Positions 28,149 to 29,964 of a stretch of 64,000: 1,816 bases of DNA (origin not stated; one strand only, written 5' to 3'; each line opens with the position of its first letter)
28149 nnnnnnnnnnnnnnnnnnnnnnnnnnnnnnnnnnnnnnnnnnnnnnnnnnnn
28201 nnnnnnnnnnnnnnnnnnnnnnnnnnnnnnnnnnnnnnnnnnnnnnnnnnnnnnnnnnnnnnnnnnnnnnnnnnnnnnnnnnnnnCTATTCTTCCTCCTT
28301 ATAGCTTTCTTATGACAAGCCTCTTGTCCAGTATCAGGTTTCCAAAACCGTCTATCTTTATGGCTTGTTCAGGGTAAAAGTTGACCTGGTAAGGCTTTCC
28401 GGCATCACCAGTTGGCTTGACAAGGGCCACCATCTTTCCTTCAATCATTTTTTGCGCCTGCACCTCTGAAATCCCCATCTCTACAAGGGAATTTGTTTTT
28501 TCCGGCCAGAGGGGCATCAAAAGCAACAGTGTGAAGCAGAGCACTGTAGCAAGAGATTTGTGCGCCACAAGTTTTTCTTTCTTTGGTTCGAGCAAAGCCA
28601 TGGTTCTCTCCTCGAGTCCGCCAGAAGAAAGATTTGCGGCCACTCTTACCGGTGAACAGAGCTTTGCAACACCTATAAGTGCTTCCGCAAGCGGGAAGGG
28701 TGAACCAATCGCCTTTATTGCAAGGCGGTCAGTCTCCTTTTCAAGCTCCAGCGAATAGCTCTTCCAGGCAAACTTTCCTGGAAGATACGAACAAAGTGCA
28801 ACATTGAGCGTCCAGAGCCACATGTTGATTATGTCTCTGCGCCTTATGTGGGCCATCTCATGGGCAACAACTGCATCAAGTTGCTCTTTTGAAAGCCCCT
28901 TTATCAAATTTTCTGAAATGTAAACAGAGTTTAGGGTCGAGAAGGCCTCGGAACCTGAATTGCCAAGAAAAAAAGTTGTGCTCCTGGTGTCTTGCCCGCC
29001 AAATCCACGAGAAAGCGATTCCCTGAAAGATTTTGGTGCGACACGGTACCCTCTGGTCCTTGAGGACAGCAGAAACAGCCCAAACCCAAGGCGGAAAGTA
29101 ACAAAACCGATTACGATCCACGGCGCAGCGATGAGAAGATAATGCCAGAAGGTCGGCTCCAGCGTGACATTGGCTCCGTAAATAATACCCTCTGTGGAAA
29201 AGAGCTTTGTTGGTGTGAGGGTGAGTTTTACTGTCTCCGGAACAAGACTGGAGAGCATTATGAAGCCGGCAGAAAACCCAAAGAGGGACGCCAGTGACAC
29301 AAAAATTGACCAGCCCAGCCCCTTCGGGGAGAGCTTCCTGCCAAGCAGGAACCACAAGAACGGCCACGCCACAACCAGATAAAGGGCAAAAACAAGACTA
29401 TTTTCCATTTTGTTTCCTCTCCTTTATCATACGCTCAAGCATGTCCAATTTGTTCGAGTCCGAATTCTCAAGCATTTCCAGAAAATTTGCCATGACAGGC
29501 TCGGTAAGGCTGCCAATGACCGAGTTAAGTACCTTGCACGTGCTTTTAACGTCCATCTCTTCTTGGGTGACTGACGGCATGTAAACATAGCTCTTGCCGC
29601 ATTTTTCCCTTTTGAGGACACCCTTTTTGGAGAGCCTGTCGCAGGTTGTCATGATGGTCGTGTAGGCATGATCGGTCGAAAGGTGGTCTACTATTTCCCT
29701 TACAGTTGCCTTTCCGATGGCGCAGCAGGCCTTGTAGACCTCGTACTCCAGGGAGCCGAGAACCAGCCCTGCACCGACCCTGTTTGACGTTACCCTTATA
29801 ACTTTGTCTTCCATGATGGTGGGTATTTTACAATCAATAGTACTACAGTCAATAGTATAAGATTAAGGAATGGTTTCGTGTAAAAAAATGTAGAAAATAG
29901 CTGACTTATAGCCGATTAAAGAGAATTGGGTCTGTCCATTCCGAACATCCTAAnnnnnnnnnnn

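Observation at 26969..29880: blaI - sensorless blaR1 (M56) - htrA operon: candidate envelope-stress signalling module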

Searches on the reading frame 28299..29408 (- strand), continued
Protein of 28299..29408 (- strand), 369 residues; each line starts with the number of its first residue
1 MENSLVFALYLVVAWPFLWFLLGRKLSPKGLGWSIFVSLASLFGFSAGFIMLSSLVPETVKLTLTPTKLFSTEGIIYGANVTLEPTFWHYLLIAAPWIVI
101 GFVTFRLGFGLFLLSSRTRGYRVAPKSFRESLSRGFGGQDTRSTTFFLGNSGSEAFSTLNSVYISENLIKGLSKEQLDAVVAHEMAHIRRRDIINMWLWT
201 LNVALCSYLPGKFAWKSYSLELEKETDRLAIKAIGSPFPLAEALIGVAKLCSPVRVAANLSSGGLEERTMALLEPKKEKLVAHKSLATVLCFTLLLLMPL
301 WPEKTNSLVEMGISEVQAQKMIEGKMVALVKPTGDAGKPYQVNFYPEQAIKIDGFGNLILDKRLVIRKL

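Call 69: find_encoding_contigs(protein=P0204, flank=4000, max_places=2)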
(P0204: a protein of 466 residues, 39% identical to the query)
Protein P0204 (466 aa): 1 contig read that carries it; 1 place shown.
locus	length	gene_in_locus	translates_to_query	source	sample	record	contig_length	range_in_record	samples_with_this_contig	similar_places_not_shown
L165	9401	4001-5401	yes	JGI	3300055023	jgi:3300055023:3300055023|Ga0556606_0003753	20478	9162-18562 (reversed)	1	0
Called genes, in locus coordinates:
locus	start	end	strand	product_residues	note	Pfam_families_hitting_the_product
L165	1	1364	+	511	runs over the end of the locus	PF02737:3HCDH_N, PF00725:3HCDH, PF18321:3HCDH_RFF, PF00725:3HCDH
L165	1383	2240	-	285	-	PF11004:Kdo_hydroxy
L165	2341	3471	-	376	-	PF03576:Peptidase_S58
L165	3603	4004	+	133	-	PF01978:TrmB (faint), PF03965:Penicillinase_R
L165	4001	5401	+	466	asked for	PF05569:Peptidase_M56, PF01435:Peptidase_M48 (weak)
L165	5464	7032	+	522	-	PF00089:Trypsin, PF13365:Trypsin_2, PF00595:PDZ (weak), PF13180:PDZ_2, PF17820:PDZ_6 (weak), PF00595:PDZ (weak), PF13180:PDZ_2, PF17820:PDZ_6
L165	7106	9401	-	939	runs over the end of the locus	PF00989:PAS, PF13426:PAS_9, PF00989:PAS, PF13426:PAS_9, PF13188:PAS_8, PF00512:HisKA, PF02518:HATPase_c, PF00072:Response_reg, +4 more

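Call 70: find_encoding_contigs(protein=P0207, flank=4000, max_places=2)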
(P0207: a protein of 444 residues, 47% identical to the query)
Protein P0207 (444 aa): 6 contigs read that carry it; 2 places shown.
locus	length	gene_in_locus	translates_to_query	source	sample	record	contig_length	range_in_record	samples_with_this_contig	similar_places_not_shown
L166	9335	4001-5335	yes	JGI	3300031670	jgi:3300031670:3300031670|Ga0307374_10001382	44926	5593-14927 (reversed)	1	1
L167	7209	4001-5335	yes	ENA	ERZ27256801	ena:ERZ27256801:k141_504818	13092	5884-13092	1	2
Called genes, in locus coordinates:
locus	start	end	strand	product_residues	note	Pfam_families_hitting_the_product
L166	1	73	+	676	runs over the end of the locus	PF13589:HATPase_c_3, PF01119:DNA_mis_repair, PF08676:MutL_C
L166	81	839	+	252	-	-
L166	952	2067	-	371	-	PF03576:Peptidase_S58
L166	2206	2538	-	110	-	PF01850:PIN (faint)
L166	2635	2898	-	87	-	PF04014:MazE_antitoxin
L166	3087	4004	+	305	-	PF03965:Penicillinase_R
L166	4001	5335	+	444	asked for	PF05569:Peptidase_M56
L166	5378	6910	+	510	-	PF00089:Trypsin, PF13365:Trypsin_2, PF00595:PDZ (weak), PF13180:PDZ_2, PF17820:PDZ_6 (weak), PF00595:PDZ, PF13180:PDZ_2, PF17820:PDZ_6, +1 more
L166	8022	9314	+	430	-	PF01566:Nramp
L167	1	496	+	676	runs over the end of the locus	PF13589:HATPase_c_3, PF01119:DNA_mis_repair, PF08676:MutL_C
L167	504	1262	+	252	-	-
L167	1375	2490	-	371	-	PF03576:Peptidase_S58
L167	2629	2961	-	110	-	PF01850:PIN (faint)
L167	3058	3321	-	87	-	PF04014:MazE_antitoxin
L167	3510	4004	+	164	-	PF03965:Penicillinase_R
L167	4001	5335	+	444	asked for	PF05569:Peptidase_M56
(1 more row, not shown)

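Call 75: find_encoding_contigs(protein=P0272, flank=3500, max_places=1)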
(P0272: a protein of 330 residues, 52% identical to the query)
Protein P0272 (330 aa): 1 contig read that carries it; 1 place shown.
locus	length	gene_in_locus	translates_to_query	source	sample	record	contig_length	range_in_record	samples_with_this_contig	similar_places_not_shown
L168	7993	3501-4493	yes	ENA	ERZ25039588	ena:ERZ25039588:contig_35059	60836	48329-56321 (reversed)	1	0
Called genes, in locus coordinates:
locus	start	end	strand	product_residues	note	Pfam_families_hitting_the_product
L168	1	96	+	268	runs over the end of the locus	-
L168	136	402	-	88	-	PF01479:S4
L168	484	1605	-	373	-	PF13624:SurA_N_3, PF13623:SurA_N_2, PF09312:SurA_N, PF13145:Rotamase_2, PF13616:Rotamase_3, PF00639:Rotamase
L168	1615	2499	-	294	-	PF13623:SurA_N_2, PF13624:SurA_N_3 (weak), PF13145:Rotamase_2, PF00639:Rotamase, PF13616:Rotamase_3 (weak)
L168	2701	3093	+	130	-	PF03965:Penicillinase_R, PF01978:TrmB (faint)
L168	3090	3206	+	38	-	-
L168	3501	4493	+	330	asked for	PF05569:Peptidase_M56, PF01435:Peptidase_M48 (faint)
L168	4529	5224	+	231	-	-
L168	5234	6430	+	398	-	-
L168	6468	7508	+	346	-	-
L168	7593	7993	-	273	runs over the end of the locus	PF00271:Helicase_C, PF03461:TRCF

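Call 76: find_encoding_contigs(protein=P0316, flank=3500, max_places=1)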
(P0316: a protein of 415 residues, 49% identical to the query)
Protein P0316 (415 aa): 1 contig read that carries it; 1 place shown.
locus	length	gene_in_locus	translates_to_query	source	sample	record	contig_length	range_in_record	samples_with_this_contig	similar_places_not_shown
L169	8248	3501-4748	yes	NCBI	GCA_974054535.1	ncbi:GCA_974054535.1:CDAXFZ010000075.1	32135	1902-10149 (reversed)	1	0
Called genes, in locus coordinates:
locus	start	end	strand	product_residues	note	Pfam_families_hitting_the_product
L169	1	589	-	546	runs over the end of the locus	PF02518:HATPase_c (weak), PF13589:HATPase_c_3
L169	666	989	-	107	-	-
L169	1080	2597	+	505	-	PF02128:Peptidase_M36 (faint)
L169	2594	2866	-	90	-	-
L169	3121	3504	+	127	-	PF03965:Penicillinase_R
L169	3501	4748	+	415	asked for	PF05569:Peptidase_M56, PF01435:Peptidase_M48 (faint)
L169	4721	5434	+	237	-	-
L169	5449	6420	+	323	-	-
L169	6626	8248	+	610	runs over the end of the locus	PF01019:G_glu_transpept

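Call 77: find_encoding_contigs(protein=P0280, flank=3500, max_places=1)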
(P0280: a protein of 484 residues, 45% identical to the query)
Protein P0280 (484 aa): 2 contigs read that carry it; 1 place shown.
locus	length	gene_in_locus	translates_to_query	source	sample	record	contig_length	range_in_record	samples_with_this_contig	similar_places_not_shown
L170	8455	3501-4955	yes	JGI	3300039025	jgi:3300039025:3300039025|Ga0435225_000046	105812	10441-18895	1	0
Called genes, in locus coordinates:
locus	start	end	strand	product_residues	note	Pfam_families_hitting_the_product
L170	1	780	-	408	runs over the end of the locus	-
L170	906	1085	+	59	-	-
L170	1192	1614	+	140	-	PF04173:DoxD (faint), PF07681:DoxX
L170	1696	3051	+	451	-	-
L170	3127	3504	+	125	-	PF03965:Penicillinase_R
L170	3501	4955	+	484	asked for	PF05569:Peptidase_M56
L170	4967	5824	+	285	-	-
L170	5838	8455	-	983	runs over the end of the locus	PF00069:Pkinase, PF01636:APH (faint), PF07714:PK_Tyr_Ser-Thr, PF03781:FGE-sulfatase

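Call 83: list_cluster_members(proteins=[P0009, P0010, P0011, P0012, P0013, P0014, P0015])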
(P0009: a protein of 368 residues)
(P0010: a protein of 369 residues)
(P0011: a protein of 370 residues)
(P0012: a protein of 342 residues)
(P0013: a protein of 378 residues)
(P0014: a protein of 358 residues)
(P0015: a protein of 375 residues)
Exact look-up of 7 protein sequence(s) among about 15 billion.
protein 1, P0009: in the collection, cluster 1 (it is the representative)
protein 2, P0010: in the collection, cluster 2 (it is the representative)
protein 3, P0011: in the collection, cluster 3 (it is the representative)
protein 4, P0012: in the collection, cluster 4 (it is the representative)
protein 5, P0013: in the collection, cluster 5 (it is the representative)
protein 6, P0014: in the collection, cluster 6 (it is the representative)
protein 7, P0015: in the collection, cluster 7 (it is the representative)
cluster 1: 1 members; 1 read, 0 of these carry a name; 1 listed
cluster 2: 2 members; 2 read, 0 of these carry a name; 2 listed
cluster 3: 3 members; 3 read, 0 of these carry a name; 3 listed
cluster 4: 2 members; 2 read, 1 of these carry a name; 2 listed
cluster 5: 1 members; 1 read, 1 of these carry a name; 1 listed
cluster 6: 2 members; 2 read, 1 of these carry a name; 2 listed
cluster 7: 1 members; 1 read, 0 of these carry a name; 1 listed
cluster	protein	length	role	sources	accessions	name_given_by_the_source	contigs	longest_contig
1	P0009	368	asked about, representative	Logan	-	-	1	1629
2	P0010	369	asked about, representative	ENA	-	-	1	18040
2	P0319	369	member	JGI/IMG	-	-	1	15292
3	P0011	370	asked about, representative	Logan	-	-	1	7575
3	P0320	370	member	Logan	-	-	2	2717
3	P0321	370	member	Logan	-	-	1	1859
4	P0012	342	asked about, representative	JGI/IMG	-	Zn-dependent protease with chaperone function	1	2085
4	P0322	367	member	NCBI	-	-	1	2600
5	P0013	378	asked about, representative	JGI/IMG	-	Zn-dependent protease with chaperone function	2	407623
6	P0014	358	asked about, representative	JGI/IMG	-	-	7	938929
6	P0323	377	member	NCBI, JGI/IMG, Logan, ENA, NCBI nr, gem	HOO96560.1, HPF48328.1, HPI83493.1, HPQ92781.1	MAG TPA: M48 family metalloprotease [Caldisericia bacterium] | M48 family metalloprotease [Caldisericia bacterium]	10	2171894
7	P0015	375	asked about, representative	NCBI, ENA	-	-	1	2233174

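Call 84: find_encoding_contigs(protein=P0015, flank=4000, max_places=1)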
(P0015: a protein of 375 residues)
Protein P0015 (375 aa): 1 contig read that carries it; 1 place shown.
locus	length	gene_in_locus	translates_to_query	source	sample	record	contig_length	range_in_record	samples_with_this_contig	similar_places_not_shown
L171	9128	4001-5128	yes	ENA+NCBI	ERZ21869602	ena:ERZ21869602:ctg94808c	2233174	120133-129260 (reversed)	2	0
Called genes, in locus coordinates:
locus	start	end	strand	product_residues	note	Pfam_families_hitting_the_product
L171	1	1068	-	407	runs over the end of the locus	PF01676:Metalloenzyme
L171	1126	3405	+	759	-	PF13570:Beta-prop_ACSF4, PF01011:PQQ (faint), PF13360:PQQ_2 (weak), PF13570:Beta-prop_ACSF4, PF13360:PQQ_2, PF13570:Beta-prop_ACSF4, PF07833:Cu_amine_oxidN1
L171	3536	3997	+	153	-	PF03965:Penicillinase_R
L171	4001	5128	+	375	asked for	PF05569:Peptidase_M56, PF01435:Peptidase_M48 (weak)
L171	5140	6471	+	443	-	PF00089:Trypsin, PF13365:Trypsin_2, PF00595:PDZ (faint), PF13180:PDZ_2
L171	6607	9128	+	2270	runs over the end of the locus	PF09136:Glucodextran_B (faint), PF07833:Cu_amine_oxidN1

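Call 85: find_encoding_contigs(protein=P0013, flank=4000, max_places=1)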
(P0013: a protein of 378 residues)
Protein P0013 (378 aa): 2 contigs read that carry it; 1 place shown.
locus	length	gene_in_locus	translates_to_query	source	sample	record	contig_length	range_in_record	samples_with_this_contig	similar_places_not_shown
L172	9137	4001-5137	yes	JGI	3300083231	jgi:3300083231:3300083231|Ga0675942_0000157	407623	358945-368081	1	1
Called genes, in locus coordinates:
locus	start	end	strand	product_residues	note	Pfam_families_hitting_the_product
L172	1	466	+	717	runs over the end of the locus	PF13570:Beta-prop_ACSF4, PF23414:Beta-prop_EML_2 (faint), PF01011:PQQ (faint), PF13360:PQQ_2, PF13570:Beta-prop_ACSF4, PF13360:PQQ_2, PF13570:Beta-prop_ACSF4, PF07833:Cu_amine_oxidN1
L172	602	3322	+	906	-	-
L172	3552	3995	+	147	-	PF03965:Penicillinase_R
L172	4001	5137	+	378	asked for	PF05569:Peptidase_M56 (weak), PF01435:Peptidase_M48 (weak)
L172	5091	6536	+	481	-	PF00089:Trypsin, PF13365:Trypsin_2, PF13180:PDZ_2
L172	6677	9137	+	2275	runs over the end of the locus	-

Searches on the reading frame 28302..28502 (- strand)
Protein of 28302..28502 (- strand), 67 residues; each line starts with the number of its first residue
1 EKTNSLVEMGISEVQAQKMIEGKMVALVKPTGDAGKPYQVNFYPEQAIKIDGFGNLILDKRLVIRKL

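Call 53: search_protein_families(library=pfam, proteins=[window:28302-28502:-], max_evalue=10)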
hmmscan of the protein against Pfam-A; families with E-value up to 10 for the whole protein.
seq(67 aa): 1 family
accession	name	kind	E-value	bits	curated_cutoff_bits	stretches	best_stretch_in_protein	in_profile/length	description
PF09142.17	TruB_C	-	0.27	11.4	28.7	1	21-40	35-54/56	tRNA Pseudouridine synthase II, C terminal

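Call 63: predict_structure(alignment_id=A5)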
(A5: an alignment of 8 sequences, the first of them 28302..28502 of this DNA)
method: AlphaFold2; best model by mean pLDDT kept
length: 67 residues; sequences in the alignment: 8
mean_pLDDT: 72.2   pTM: 0.45
mean pLDDT of the five models: 72.2, 71.1, 71.0, 68.2, 67.7
residues with pLDDT >= 90: 0; 70-90: 48; 50-70: 12; < 50: 7
segments of 3 or more residues with pLDDT < 50: 1-4, 65-67
pLDDT, mean of each block of 10 residues (from residue 1): 51 74 81 81 81 78 52
secondary structure, 60 per line:
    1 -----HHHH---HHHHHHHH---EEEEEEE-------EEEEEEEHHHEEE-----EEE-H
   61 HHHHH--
elements in order: H6-9 H13-20 E24-30 E38-44 E48-50 E56-58 H60-65

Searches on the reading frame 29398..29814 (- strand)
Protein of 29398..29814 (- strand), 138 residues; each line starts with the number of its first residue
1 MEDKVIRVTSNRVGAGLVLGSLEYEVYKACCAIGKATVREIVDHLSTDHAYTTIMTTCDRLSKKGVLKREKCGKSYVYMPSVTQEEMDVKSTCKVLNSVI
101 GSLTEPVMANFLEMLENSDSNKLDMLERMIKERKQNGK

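Call 3: search_protein_families(library=pfam, proteins=[window:29398-29814:-], max_evalue=0.01)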
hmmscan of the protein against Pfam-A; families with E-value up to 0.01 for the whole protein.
window:29398-29814:- (138 aa): 2 families
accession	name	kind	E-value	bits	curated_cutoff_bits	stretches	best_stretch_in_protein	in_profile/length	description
PF03965.22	Penicillinase_R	-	1.7e-22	80.3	22.6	1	19-131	1-114/115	Penicillinase repressor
PF01978.25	TrmB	-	0.0018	18.5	25.6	1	19-80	6-64/68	Sugar-specific transcriptional regulator TrmB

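Call 4: search_protein_families(library=ncbifam, proteins=[window:29398-29814:-], max_evalue=0.01)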
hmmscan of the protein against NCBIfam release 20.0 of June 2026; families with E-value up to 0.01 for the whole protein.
window:29398-29814:- (138 aa): 5 families
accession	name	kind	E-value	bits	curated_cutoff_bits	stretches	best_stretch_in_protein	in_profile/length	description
TIGR02698.1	CopY_TcrY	equivalog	1.7e-14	54.2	121.95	1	23-136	6-120/130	CopY/TcrY family copper transport repressor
NF012168.1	BlaI_of_BCL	exception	1.3e-08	34.8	180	1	22-130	9-118/121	penicillinase repressor BlaI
NF000244.1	MecI_of_mecC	exception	7.4e-07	29.1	250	1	33-132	25-122/125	mecC-type methicillin resistance repressor MecI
NF000243.1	MecI_of_mecA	exception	2.9e-06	27.5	250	1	21-120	10-111/123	mecA-type methicillin resistance repressor MecI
NF000186.1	BlaI_of_MRSA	exception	1.3e-05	25.2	250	1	49-120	40-113/126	penicillinase repressor BlaI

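Call 35: search_solved_structures(query=window:29398-29814:-, max_evalue=0.01, show_alignments=4)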
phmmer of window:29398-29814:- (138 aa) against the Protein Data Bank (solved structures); distinct sequences matched with E-value up to 0.01: 6.
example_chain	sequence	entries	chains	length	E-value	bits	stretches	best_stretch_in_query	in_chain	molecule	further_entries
1sd6_A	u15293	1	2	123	2.4e-05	27.8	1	20-128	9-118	Methicillin resistance regulatory protein mecI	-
1okr_A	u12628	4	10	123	3.8e-05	27.2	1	20-128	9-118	METHICILLIN RESISTANCE REGULATORY PROTEIN MECI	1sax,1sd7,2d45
1sd4_A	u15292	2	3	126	0.00011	25.7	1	48-121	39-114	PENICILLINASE REPRESSOR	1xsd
1p6r_A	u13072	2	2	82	0.00026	24.5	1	21-90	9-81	Penicillinase repressor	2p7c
2g9w_A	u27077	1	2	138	0.0042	20.6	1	34-130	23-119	conserved hypothetical protein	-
2k4b_A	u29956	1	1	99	0.0062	20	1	21-81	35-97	Transcriptional regulator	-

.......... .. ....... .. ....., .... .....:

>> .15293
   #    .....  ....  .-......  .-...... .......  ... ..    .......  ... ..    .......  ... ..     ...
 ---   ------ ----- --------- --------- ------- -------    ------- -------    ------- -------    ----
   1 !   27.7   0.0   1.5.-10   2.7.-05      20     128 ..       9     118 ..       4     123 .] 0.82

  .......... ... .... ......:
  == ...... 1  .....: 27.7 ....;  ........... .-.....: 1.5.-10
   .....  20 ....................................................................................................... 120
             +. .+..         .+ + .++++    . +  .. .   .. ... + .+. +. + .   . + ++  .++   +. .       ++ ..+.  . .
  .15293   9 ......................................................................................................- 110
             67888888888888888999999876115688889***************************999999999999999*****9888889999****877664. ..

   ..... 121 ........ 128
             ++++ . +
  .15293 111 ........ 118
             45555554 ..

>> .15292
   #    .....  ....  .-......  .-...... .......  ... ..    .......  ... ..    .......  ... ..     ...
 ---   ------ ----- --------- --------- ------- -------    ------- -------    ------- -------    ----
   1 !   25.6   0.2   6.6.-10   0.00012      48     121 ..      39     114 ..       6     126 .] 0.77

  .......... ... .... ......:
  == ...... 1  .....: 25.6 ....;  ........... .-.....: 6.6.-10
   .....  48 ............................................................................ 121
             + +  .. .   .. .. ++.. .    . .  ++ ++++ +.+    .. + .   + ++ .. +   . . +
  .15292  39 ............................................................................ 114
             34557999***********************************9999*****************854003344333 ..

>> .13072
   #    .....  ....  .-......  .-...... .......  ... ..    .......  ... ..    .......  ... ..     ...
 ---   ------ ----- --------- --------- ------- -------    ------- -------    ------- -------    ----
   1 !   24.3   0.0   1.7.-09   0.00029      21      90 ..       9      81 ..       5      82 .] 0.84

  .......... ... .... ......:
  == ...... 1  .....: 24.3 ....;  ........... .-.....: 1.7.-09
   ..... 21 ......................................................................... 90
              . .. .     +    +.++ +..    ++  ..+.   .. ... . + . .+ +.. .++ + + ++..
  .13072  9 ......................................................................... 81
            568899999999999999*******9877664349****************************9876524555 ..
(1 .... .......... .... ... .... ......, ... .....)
